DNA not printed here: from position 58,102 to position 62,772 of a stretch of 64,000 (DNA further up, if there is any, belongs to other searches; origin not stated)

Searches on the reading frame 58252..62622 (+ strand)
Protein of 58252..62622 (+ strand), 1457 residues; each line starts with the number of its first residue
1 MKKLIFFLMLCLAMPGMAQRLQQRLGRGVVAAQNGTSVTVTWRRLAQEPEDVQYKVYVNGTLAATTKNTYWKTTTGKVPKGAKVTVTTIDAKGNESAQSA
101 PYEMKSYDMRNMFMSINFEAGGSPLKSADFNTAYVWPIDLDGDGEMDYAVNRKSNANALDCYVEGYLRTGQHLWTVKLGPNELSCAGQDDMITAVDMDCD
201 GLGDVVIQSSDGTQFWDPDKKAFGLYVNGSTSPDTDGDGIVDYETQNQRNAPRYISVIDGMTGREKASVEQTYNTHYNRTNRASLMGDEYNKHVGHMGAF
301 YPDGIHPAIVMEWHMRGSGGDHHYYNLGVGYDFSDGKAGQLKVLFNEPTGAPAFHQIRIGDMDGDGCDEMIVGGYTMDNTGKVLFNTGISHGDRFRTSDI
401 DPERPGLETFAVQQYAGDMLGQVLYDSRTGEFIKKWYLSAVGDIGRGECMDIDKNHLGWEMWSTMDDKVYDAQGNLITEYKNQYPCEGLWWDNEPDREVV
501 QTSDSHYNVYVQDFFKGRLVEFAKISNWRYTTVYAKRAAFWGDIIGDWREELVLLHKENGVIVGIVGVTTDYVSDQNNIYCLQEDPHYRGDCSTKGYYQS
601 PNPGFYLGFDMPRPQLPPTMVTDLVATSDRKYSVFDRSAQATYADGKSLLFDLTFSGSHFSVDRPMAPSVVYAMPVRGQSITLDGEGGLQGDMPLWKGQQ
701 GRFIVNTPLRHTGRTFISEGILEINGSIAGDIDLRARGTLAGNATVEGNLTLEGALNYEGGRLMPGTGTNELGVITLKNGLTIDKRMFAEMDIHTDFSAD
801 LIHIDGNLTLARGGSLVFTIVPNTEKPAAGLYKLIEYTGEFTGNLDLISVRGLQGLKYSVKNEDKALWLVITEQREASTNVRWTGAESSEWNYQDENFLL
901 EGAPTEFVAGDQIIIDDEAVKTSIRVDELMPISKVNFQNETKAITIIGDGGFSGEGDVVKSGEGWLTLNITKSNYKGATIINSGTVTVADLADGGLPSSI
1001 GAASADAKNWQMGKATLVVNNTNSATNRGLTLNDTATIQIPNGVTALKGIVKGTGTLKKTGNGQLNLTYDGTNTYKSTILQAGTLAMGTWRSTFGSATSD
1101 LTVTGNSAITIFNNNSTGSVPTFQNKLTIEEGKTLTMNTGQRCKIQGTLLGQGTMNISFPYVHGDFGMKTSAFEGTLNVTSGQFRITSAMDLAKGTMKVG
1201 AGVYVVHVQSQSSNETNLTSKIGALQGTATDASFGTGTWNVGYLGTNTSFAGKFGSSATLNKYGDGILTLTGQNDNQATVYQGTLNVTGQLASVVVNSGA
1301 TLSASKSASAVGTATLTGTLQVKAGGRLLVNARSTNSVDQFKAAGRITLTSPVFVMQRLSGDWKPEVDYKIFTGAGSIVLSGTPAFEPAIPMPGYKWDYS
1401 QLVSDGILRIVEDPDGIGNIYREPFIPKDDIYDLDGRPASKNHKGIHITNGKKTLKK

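Call 81: search_protein_families(library=pfam, proteins=[window:58252-62622:+], max_evalue=0.001)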
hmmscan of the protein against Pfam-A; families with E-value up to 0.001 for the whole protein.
window:58252-62622:+ (1457 aa): 2 families
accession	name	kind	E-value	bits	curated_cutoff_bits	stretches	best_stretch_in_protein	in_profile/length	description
PF21348.3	RGL11_C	-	2.5e-59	201.8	27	1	139-616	31-489/490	Rhamnogalacturonan lyase family 11, C-terminal domain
PF18370.7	RGI_lyase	-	1.9e-09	38.2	27.8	1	23-87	4-71/86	Rhamnogalacturonan I lyases beta-sheet domain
